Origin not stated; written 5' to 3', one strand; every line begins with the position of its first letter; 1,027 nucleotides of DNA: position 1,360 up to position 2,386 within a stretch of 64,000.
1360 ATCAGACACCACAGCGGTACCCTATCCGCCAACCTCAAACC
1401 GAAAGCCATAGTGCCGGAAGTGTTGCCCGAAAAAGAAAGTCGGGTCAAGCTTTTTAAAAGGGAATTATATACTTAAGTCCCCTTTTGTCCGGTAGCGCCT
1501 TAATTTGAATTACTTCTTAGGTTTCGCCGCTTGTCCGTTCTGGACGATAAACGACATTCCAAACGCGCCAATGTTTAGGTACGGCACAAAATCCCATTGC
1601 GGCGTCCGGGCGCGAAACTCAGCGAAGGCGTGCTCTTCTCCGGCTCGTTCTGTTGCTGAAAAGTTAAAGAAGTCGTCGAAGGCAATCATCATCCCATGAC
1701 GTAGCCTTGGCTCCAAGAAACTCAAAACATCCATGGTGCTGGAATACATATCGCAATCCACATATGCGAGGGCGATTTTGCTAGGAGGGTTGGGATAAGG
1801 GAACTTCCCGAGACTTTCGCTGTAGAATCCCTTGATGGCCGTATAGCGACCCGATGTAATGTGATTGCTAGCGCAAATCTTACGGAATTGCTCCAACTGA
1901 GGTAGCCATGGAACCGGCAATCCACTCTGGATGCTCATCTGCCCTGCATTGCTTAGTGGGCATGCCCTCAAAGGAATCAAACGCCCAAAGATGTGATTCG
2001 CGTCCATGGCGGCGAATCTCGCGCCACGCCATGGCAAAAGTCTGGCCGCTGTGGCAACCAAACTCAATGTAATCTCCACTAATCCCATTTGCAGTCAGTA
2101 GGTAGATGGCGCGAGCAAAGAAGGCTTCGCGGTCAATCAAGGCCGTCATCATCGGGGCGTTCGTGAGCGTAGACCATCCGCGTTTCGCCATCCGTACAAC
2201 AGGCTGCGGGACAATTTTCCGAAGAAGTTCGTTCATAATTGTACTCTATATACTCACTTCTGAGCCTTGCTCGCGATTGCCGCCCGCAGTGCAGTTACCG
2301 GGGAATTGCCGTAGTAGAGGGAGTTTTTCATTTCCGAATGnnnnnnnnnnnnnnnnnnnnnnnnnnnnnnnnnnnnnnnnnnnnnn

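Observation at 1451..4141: IS1595-family element with 24-bp perfect IRs carrying two passenger genes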

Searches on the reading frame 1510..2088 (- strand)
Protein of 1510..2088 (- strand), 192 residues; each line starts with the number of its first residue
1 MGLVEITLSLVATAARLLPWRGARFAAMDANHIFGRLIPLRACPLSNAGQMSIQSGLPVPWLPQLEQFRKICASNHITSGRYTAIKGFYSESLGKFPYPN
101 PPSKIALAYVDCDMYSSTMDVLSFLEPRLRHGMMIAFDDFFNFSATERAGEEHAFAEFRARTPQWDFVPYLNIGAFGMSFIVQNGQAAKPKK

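Call 4: search_protein_families(library=pfam, proteins=[window:1510-2088:-], max_evalue=0.01)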
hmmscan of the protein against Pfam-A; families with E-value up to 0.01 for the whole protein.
window:1510-2088:- (192 aa): 2 families
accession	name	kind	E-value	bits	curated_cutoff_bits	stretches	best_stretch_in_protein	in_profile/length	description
PF05711.17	TylF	-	3.6e-08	33.4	23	1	85-152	178-241/264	Macrocin-O-methyltransferase (TylF)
PF13578.12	Methyltransf_24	-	3.2e-05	25.2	26.3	1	66-140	35-105/105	Methyltransferase domain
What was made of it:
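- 1510..2236 (-): TylF/Methyltransf_24-type O-methyltransferase gene, disrupted by a +1 frameshift near 1897 (ORFs 1880-2236 and 1510-2088). Pfam TylF matches both halves (call 4).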

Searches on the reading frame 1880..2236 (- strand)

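Call 4: search_protein_families(library=pfam, proteins=[window:1880-2236:-], max_evalue=0.01)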
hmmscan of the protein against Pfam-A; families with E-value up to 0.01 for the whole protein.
window:1880-2236:- (118 aa): 1 family
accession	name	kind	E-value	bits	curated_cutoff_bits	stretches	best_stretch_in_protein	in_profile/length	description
PF05711.17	TylF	-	5.2e-06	26.3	23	1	40-101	79-143/264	Macrocin-O-methyltransferase (TylF)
